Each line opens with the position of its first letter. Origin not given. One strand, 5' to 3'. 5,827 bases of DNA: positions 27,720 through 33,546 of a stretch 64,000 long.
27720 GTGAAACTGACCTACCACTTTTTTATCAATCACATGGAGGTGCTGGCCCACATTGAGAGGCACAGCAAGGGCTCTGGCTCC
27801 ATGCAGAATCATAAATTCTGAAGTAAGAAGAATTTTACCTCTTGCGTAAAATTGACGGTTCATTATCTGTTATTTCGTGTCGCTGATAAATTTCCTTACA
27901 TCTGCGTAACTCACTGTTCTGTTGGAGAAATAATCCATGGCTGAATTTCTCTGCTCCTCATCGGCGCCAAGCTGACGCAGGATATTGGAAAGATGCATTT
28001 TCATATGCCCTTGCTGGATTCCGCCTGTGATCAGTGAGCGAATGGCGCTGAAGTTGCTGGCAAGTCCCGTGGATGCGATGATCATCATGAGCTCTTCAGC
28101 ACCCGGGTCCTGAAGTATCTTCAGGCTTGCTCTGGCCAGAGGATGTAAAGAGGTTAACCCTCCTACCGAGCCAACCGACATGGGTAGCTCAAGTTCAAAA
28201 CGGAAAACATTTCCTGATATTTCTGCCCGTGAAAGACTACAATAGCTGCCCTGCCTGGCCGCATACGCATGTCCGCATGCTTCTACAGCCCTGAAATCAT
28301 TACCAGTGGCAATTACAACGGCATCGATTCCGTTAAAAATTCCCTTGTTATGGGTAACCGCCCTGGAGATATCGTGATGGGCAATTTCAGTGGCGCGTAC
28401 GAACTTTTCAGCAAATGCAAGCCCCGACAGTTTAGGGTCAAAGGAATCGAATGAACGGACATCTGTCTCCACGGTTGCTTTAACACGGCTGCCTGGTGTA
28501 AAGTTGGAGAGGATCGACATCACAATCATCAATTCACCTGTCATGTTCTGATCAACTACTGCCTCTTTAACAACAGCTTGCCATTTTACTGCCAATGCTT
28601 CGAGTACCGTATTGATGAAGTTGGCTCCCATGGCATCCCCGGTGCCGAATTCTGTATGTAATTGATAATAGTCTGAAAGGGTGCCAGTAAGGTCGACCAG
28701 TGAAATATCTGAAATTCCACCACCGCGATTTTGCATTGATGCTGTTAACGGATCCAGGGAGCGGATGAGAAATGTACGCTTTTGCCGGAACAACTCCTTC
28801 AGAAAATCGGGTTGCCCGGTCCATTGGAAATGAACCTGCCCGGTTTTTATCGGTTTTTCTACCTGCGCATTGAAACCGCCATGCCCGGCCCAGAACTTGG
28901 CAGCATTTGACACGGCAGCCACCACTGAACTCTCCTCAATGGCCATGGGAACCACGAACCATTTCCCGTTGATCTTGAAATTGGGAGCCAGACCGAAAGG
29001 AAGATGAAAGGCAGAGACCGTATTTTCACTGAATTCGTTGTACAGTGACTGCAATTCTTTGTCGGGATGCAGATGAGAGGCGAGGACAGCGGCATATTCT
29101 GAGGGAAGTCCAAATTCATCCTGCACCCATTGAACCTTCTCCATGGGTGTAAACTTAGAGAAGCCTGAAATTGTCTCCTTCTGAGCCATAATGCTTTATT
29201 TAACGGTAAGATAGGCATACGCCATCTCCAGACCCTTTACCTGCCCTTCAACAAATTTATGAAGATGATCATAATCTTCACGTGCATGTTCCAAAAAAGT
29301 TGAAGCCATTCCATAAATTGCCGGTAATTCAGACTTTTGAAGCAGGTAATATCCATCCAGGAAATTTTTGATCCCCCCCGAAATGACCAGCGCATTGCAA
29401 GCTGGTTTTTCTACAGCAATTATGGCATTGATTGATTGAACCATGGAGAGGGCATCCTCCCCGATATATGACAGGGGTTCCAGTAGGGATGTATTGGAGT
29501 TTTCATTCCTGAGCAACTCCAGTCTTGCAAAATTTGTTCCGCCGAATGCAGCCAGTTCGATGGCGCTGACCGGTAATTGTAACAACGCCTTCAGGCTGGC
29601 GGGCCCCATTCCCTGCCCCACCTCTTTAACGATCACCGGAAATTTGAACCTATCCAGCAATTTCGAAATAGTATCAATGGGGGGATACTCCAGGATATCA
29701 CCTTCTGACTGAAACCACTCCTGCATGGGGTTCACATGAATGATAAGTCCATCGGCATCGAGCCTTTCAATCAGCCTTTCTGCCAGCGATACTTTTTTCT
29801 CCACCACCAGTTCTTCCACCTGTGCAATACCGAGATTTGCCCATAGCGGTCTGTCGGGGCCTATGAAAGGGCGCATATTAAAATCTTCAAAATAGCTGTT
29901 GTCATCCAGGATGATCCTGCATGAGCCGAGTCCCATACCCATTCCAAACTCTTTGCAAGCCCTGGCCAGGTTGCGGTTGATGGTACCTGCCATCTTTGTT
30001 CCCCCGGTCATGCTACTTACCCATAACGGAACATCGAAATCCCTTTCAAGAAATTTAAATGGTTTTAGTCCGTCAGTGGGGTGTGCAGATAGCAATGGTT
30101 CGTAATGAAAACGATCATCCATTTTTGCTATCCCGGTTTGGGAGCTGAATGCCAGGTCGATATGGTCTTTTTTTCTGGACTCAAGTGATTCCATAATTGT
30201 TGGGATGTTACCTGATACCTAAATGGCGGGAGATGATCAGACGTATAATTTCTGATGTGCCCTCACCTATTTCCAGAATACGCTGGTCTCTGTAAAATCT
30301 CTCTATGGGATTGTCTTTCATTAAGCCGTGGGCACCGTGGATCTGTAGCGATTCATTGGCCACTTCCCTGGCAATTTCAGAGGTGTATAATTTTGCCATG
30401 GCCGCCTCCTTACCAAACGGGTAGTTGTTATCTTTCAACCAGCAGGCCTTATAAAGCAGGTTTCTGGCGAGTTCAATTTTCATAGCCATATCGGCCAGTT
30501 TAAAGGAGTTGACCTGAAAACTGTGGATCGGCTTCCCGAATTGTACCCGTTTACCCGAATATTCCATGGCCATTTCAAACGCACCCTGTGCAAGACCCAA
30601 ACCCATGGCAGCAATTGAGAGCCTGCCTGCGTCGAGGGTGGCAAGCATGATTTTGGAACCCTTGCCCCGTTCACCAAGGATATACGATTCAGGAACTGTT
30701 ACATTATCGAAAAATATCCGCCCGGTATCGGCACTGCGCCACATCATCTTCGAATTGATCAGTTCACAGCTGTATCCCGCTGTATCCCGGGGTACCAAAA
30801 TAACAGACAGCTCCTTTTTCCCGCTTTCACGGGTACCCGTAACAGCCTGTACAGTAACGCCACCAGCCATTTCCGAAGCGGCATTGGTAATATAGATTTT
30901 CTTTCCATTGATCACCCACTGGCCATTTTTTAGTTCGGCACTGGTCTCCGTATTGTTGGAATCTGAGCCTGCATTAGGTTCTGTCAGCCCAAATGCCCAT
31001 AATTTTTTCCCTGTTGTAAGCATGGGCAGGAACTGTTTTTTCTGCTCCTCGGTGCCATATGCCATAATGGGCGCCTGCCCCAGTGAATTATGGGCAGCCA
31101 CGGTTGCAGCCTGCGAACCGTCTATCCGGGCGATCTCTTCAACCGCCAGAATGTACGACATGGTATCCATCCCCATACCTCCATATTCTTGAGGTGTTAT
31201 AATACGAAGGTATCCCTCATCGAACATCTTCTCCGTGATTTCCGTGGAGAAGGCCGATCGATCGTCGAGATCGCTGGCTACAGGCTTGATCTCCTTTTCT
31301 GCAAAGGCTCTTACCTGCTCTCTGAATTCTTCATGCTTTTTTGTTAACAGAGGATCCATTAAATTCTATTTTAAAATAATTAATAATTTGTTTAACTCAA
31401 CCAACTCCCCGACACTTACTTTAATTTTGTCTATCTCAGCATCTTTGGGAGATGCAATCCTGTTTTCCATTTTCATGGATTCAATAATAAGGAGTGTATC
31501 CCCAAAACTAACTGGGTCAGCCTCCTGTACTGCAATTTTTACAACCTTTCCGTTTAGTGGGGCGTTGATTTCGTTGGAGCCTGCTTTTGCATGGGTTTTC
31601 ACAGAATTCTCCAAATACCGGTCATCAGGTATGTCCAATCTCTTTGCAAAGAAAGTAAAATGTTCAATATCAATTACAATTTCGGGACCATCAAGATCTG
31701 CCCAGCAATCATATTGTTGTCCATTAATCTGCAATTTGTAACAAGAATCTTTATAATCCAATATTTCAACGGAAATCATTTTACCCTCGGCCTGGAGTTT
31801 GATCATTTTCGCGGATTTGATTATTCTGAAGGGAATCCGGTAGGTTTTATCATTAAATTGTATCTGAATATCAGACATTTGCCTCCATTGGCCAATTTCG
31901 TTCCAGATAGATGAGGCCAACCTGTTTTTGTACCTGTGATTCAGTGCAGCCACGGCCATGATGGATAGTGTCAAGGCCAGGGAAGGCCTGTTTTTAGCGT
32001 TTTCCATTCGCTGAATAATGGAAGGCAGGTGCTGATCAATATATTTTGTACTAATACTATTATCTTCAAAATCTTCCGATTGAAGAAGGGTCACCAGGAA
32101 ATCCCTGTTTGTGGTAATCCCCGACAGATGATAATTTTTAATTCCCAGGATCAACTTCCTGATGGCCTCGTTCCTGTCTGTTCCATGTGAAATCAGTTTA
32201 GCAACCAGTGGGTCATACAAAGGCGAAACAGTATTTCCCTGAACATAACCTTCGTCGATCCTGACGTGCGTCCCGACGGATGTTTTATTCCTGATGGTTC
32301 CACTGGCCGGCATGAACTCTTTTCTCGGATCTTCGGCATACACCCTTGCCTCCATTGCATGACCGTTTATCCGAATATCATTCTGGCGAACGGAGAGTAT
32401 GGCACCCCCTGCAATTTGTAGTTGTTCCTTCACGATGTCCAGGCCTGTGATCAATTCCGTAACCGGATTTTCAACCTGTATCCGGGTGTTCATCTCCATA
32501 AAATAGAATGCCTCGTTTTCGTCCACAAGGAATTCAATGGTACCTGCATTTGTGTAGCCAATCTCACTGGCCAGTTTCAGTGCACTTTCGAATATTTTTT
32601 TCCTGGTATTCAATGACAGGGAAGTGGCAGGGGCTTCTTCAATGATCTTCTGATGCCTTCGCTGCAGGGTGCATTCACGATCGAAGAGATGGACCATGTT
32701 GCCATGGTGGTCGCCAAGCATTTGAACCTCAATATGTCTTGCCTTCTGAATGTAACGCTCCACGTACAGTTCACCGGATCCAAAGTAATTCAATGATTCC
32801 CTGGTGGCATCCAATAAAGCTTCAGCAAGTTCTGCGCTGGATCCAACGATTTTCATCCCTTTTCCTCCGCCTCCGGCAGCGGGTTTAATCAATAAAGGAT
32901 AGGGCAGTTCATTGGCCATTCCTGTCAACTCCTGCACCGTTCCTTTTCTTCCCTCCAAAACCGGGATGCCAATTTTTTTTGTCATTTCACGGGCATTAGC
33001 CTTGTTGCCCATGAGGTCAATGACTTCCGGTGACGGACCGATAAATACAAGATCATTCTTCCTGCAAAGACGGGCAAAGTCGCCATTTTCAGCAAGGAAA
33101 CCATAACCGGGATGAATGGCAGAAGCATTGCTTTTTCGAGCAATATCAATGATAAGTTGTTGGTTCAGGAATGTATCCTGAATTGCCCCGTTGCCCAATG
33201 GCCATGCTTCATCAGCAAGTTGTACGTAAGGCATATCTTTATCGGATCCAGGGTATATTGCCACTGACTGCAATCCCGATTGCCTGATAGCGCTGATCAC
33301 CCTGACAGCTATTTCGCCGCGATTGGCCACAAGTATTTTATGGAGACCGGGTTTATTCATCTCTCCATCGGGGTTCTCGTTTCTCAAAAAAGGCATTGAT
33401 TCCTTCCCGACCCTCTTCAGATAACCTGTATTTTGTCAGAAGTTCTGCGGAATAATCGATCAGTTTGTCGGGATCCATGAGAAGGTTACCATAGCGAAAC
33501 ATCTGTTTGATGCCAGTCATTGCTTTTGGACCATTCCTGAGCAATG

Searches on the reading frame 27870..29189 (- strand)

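Call 42: search_protein_families(library=pfam, proteins=[window:27870-29189:-], max_evalue=0.0001)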
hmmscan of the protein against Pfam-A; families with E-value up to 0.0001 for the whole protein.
window:27870-29189:- (439 aa): 1 family
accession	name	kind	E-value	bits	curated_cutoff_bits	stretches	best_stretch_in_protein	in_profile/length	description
PF00368.23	HMG-CoA_red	-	3.8e-86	289.8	27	1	45-399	25-367/368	Hydroxymethylglutaryl-coenzyme A reductase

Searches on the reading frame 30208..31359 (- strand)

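Call 42: search_protein_families(library=pfam, proteins=[window:30208-31359:-], max_evalue=0.0001)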
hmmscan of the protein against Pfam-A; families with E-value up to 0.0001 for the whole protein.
window:30208-31359:- (383 aa): 4 families
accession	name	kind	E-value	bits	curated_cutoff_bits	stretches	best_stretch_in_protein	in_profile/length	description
PF00441.29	Acyl-CoA_dh_1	-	1.7e-48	165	22.4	1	232-380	1-149/150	Acyl-CoA dehydrogenase, C-terminal domain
PF02771.21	Acyl-CoA_dh_N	-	4.7e-36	124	22.9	1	6-118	1-113/113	Acyl-CoA dehydrogenase, N-terminal domain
PF08028.16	Acyl-CoA_dh_2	-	1.4e-22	80.8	22.7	1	248-363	2-127/134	Acyl-CoA dehydrogenase, C-terminal domain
PF02770.24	Acyl-CoA_dh_M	-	1.6e-19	70.3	33.3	1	122-220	1-97/97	Acyl-CoA dehydrogenase, middle domain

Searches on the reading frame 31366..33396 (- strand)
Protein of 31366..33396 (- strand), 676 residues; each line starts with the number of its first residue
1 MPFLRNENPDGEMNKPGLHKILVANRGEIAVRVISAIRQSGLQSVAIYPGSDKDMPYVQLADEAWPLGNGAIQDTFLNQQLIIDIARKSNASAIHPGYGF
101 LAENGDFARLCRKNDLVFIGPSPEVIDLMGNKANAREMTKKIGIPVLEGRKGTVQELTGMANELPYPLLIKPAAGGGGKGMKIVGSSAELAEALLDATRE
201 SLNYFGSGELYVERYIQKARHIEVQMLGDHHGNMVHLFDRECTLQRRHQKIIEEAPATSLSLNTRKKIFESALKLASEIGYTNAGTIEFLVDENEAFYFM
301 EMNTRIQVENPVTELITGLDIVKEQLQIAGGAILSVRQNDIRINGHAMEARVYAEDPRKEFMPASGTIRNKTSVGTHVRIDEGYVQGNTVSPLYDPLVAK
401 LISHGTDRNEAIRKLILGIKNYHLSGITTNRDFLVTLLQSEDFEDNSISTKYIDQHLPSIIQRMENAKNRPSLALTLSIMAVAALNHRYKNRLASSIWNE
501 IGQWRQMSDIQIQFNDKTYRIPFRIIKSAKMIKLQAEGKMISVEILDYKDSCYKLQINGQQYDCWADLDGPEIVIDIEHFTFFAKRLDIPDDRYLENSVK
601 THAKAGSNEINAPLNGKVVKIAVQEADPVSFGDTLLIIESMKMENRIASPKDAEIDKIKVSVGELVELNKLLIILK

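Call 42: search_protein_families(library=pfam, proteins=[window:31366-33396:-], max_evalue=0.0001)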
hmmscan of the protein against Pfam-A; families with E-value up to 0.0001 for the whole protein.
window:31366-33396:- (676 aa): 5 families
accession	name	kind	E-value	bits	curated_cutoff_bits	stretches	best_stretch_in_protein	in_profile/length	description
PF02786.22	CPSase_L_D2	-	3.3e-69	233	19.8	1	132-335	2-209/211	Carbamoyl-phosphate synthase L chain, ATP binding domain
PF00289.28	Biotin_carb_N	-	1e-38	132.6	25.5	1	19-126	3-110/110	Biotin carboxylase, N-terminal domain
PF02785.25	Biotin_carb_C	-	2.2e-31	108.6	32.4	1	349-455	1-108/108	Biotin carboxylase C-terminal domain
PF00364.28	Biotin_lipoyl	-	2.2e-13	50.2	22.1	1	609-675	2-73/73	Biotin-requiring enzyme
PF07478.18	Dala_Dala_lig_C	-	3e-11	43.7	24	1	158-304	29-174/204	D-ala D-ala ligase C-terminus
